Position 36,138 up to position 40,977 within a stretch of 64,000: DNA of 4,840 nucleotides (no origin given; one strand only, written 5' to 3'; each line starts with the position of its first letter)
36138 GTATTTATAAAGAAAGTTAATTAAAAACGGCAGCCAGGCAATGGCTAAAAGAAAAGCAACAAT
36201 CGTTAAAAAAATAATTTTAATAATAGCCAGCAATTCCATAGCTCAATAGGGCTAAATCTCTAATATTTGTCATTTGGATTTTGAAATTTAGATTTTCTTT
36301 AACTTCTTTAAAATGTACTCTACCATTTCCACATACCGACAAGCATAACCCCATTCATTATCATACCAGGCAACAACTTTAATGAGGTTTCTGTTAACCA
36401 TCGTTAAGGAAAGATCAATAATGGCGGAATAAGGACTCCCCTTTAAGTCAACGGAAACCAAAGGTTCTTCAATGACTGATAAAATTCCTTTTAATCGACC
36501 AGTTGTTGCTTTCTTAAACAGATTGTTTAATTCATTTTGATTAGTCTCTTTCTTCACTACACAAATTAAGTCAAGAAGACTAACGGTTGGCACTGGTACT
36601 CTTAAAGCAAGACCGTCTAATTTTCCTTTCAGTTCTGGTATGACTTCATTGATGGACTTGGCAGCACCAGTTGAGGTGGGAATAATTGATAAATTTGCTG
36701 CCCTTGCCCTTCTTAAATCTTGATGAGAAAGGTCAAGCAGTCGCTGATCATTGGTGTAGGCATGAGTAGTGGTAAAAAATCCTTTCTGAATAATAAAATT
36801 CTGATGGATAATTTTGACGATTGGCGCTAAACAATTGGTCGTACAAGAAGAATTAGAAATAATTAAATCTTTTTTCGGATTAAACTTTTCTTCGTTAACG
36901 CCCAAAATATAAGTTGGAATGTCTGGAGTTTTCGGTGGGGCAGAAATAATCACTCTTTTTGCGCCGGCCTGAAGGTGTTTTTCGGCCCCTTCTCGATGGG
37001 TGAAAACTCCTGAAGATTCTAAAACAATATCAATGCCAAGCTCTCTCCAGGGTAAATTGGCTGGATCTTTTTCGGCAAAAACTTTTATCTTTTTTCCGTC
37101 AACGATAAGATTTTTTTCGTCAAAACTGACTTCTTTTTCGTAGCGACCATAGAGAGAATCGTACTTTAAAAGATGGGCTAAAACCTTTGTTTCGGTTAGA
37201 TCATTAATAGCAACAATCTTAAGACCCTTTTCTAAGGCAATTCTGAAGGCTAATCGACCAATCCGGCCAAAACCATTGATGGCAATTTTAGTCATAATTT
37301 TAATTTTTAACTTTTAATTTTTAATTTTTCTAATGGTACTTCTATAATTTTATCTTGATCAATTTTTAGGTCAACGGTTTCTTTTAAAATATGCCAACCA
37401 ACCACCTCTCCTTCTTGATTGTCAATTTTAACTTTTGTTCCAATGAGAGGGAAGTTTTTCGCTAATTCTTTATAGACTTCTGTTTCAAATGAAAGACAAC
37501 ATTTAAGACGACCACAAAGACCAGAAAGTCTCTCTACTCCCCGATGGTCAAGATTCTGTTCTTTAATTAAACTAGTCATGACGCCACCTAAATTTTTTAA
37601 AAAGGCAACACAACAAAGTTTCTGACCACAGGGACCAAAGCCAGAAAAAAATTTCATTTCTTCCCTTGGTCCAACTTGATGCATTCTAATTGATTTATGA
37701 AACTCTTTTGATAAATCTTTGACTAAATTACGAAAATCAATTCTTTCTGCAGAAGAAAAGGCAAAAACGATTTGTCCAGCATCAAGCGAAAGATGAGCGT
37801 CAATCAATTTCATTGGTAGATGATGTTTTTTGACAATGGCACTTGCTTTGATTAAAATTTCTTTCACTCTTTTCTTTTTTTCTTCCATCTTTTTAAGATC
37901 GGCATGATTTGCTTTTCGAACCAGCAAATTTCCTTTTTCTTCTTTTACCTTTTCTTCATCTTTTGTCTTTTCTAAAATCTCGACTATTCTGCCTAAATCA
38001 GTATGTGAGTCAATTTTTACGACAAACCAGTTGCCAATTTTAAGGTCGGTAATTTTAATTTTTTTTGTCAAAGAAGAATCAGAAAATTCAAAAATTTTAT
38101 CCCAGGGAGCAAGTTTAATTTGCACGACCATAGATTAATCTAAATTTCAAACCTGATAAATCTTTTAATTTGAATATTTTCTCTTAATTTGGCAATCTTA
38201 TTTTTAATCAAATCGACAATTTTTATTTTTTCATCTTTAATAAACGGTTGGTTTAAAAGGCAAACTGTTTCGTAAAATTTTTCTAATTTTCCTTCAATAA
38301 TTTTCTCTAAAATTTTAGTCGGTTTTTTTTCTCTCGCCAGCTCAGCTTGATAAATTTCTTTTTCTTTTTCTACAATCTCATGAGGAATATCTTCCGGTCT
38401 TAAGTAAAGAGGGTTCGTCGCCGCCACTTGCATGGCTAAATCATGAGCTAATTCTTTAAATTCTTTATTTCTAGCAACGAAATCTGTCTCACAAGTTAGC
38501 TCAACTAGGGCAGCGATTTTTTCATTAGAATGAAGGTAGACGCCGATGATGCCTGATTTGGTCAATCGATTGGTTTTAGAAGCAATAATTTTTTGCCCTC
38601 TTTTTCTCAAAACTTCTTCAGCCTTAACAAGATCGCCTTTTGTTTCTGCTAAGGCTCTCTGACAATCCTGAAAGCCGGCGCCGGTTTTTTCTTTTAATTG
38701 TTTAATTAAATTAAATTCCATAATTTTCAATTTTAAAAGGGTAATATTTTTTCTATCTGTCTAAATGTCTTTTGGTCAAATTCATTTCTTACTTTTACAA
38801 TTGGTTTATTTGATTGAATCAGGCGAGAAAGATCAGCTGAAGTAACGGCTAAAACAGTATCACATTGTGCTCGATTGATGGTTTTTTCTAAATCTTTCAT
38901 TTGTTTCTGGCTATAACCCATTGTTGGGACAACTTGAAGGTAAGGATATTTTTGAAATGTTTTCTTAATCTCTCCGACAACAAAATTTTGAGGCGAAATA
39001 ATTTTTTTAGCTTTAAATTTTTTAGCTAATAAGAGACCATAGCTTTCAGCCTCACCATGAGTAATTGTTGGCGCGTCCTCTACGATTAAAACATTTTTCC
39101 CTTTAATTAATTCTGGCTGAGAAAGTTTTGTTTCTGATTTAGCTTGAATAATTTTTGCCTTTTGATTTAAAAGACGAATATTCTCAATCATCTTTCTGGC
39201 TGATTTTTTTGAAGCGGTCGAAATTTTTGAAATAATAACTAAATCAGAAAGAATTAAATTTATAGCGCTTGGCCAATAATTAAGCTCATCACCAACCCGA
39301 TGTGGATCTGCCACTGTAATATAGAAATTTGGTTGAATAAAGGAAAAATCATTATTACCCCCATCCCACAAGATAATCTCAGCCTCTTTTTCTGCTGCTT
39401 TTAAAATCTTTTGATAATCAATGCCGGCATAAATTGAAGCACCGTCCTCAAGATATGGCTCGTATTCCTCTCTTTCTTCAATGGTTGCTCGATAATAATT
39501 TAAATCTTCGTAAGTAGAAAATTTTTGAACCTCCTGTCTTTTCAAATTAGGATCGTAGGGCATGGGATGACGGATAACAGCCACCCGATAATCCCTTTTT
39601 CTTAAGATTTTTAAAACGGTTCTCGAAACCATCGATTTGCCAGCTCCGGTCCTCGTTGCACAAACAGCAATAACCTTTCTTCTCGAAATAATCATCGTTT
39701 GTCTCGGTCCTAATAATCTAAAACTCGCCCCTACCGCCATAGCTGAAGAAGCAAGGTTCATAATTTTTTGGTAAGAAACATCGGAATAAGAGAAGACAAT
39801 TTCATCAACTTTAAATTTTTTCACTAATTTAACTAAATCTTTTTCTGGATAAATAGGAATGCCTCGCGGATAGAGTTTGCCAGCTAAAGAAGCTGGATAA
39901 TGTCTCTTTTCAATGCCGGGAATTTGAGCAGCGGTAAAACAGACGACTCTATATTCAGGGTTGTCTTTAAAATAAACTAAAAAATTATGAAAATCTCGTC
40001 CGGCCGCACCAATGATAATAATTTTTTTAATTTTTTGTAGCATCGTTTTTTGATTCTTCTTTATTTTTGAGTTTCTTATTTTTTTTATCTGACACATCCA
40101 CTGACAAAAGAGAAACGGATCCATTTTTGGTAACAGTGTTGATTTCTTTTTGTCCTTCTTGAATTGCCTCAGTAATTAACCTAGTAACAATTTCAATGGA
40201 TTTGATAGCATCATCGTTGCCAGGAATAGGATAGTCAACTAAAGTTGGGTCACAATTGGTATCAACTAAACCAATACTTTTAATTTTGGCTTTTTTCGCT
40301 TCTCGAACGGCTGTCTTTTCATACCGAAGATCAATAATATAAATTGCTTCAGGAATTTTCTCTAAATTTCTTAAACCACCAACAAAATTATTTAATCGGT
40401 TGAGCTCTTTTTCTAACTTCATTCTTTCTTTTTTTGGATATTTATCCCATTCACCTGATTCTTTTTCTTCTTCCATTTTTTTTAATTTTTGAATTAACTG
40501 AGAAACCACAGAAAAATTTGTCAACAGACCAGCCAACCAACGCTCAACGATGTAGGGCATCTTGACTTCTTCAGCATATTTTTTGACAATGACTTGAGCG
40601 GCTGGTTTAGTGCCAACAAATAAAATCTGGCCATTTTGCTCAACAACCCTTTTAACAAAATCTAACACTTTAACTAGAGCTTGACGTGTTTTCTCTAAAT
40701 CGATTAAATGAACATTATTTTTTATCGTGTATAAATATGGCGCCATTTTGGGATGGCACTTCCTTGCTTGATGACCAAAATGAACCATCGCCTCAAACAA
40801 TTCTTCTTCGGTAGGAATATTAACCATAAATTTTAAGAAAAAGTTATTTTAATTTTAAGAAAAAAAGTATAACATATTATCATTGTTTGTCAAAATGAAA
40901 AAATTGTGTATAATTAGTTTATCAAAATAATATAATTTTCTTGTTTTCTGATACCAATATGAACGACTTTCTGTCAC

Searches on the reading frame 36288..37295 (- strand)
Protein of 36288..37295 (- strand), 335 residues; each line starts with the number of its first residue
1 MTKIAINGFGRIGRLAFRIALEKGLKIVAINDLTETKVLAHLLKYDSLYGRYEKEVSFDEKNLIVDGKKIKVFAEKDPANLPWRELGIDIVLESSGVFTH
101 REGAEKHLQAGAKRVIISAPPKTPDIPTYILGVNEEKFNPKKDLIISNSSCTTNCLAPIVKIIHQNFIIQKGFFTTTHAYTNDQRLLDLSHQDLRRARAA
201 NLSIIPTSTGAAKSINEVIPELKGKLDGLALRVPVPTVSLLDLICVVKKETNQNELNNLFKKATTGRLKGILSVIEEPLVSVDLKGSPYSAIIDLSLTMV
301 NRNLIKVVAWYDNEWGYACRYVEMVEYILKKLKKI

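Call 70: search_protein_families(library=pfam, proteins=[window:36288-37295:-], max_evalue=0.0001)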
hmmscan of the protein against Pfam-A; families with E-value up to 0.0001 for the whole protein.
window:36288-37295:- (335 aa): 2 families
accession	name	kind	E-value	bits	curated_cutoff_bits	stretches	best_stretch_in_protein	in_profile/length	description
PF02800.25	Gp_dh_C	-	5.4e-59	198.7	24.4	1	156-311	1-158/158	Glyceraldehyde 3-phosphate dehydrogenase, C-terminal domain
PF00044.30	Gp_dh_N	-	2.3e-39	134.2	31.7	1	3-100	2-100/101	Glyceraldehyde 3-phosphate dehydrogenase, NAD binding domain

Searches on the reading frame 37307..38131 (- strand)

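Call 70: search_protein_families(library=pfam, proteins=[window:37307-38131:-], max_evalue=0.0001)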
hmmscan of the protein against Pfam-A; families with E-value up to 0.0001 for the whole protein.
window:37307-38131:- (274 aa): 1 family
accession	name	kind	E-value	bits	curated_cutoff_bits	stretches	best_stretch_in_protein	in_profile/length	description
PF04468.17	PSP1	-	6.9e-24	84.4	27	1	70-153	3-86/86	PSP1 C-terminal conserved region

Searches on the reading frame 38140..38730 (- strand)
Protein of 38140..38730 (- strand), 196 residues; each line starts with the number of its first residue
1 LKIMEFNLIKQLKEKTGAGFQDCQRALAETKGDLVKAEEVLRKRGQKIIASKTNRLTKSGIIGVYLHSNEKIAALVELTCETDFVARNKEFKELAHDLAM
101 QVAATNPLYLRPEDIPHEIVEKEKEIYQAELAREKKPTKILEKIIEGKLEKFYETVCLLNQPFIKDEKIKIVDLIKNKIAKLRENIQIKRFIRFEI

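Call 70: search_protein_families(library=pfam, proteins=[window:38140-38730:-], max_evalue=0.0001)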
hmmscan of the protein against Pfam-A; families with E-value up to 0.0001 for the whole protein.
window:38140-38730:- (196 aa): 2 families
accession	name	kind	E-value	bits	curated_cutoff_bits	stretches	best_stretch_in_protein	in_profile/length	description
PF00889.24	EF_TS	-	2.6e-40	138.6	27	1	37-196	56-202/204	Elongation factor TS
PF25025.1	EF-Ts_N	-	1.2e-05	25.6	33.2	1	8-47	16-56/60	Elongation factor Ts, mitochondrial, N-terminal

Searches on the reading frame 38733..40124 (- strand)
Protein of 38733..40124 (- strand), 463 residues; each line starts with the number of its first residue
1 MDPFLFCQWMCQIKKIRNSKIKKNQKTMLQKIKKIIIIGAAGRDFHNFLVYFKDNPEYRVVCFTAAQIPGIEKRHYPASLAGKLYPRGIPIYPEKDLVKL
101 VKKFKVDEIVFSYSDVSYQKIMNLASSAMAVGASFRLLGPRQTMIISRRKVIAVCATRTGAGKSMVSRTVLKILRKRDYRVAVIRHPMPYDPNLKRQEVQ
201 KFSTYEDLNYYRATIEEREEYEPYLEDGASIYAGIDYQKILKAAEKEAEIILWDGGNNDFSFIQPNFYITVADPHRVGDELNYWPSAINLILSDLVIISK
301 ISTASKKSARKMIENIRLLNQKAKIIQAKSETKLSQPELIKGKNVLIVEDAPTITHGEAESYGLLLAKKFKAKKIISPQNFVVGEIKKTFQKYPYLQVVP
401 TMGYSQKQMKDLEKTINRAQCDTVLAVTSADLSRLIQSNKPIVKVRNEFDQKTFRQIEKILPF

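Call 70: search_protein_families(library=pfam, proteins=[window:38733-40124:-], max_evalue=0.0001)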
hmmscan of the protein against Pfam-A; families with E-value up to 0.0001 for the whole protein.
window:38733-40124:- (463 aa): 1 family
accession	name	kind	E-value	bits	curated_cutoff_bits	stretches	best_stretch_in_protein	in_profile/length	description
PF01656.29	CbiA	-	6.8e-05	23.3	25.4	0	152-184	1-33/125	CobQ/CobB/MinD/ParA nucleotide binding domain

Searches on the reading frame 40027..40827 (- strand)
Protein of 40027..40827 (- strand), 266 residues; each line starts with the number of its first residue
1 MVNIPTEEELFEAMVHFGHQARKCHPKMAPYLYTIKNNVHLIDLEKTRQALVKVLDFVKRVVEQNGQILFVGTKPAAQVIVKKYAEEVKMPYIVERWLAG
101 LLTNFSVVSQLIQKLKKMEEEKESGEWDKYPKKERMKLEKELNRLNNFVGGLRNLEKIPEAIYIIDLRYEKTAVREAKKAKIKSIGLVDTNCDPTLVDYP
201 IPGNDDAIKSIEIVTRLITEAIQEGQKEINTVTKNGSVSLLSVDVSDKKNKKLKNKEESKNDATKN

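Call 71: search_protein_families(library=pfam, proteins=[window:40027-40827:-], max_evalue=0.0001)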
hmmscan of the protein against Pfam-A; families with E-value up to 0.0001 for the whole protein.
window:40027-40827:- (266 aa): 1 family
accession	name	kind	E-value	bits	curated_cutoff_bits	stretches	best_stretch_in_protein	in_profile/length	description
PF00318.25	Ribosomal_S2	-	2.4e-82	275.8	26.1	1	10-225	1-216/216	Ribosomal protein S2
